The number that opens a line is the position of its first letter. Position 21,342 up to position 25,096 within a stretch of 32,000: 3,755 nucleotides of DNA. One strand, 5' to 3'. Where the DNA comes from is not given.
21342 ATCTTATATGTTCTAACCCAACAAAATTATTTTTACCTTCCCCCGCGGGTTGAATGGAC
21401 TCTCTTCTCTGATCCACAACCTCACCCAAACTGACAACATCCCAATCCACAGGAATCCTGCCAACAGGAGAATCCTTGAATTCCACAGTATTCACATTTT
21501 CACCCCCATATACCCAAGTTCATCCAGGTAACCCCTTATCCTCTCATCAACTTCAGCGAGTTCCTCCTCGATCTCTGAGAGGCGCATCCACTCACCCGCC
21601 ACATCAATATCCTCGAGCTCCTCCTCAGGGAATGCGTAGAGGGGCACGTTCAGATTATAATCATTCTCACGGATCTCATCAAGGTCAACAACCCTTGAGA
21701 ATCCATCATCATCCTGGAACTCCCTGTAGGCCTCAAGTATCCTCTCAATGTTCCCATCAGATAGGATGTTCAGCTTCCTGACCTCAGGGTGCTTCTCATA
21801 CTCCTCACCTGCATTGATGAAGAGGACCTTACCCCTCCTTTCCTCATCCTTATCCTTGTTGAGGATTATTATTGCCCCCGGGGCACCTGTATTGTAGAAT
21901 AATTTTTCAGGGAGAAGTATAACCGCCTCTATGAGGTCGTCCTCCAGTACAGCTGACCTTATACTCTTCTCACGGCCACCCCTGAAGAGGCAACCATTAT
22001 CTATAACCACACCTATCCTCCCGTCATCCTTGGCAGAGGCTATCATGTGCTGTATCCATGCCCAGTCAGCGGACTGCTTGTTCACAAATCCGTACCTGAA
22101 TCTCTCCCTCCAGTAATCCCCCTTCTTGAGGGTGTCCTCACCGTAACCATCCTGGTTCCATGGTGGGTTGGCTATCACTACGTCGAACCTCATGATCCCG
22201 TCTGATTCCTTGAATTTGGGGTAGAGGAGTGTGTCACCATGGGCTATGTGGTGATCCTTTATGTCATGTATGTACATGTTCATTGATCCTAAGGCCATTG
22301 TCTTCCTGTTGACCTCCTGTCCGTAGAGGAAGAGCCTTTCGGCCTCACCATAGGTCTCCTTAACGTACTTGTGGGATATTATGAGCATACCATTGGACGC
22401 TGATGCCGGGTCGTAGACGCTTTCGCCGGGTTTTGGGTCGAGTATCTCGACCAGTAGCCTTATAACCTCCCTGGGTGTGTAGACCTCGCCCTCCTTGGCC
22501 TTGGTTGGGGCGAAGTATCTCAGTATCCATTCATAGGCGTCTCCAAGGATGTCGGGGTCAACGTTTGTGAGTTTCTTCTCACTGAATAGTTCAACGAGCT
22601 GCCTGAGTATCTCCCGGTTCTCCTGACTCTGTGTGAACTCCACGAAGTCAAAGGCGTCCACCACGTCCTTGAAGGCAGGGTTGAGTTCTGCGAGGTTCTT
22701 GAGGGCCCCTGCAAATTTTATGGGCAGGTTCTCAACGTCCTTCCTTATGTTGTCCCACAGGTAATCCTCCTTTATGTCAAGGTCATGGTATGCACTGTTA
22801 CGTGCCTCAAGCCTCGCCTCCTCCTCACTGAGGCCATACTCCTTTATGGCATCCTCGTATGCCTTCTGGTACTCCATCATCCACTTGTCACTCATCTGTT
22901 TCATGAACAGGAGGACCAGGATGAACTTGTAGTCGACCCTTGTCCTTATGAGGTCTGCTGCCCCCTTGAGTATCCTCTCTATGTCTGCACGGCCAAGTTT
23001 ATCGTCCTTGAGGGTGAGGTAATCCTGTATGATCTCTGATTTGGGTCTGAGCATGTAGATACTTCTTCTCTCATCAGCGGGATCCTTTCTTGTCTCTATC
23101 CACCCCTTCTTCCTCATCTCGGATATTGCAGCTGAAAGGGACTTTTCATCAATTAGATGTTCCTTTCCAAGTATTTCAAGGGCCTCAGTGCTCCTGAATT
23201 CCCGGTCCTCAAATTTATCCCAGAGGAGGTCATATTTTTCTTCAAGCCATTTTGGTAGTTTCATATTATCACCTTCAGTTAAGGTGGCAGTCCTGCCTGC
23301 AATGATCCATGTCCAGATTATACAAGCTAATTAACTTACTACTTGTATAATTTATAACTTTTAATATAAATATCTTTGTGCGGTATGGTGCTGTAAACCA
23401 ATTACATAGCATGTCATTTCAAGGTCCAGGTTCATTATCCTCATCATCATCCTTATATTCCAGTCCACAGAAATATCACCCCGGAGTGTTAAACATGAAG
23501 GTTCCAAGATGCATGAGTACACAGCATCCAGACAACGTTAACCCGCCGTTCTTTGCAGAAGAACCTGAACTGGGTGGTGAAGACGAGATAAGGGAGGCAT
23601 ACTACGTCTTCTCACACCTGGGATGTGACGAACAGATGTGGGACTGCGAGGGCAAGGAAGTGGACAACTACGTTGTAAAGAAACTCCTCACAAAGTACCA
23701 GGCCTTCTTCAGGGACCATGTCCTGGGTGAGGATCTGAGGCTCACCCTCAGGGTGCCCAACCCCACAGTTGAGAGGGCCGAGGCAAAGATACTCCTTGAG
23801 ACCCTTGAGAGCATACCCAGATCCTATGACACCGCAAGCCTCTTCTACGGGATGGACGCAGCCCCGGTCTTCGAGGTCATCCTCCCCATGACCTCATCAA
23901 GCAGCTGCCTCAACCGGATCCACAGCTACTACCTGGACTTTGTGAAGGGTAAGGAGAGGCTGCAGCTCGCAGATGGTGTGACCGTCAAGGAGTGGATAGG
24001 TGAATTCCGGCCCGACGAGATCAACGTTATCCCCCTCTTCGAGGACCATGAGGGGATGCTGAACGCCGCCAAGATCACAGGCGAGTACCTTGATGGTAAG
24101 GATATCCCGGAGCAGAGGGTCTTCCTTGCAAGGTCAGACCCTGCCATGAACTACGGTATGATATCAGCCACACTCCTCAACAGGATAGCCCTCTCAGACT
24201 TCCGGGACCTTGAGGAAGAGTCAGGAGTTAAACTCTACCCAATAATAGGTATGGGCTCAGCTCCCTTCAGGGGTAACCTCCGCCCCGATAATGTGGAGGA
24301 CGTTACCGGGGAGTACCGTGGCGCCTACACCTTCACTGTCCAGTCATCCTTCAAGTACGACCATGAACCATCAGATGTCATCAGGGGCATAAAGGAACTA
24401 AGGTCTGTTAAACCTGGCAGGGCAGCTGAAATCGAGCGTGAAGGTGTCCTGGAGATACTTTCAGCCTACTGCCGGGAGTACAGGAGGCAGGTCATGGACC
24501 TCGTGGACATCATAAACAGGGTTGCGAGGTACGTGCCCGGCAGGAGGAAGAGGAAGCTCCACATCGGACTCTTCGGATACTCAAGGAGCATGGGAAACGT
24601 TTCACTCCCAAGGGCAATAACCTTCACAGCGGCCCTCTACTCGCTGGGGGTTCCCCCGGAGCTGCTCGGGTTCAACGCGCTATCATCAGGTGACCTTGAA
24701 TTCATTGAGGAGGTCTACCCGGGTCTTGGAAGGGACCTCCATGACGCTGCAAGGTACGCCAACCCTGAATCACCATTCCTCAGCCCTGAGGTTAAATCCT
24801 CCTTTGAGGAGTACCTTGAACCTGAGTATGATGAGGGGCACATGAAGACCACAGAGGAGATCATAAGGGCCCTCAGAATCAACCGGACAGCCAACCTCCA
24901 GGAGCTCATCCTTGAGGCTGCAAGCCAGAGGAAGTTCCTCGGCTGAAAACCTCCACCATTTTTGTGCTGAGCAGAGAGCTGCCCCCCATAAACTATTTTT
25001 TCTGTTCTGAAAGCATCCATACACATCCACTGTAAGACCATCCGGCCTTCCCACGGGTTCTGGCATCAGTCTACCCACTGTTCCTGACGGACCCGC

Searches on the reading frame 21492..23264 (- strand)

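Call 81: search_protein_families(library=pfam, proteins=[window:21492-23264:-], max_evalue=0.00001)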
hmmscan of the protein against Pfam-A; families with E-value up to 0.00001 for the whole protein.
window:21492-23264:- (590 aa): 3 families
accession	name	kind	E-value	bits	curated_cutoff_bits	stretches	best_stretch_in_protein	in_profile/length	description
PF02384.22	N6_Mtase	-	6.5e-121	403.9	20.4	1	236-551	2-310/311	N-6 DNA Methylase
PF12161.14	HsdM_N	-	2.1e-13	51.5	24.5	1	96-227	2-135/135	HsdM N-terminal domain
PF07669.17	Eco57I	-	7.5e-08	33.1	25.3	1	322-454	33-169/171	Eco57I restriction-modification methylase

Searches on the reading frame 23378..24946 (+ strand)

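Call 81: search_protein_families(library=pfam, proteins=[window:23378-24946:+], max_evalue=0.00001)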
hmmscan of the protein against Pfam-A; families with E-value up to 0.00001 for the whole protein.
window:23378-24946:+ (522 aa): 1 family
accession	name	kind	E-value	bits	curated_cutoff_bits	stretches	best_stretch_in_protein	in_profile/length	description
PF14010.12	PEPcase_2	-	7.9e-205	681.5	25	1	42-522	1-493/493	Phosphoenolpyruvate carboxylase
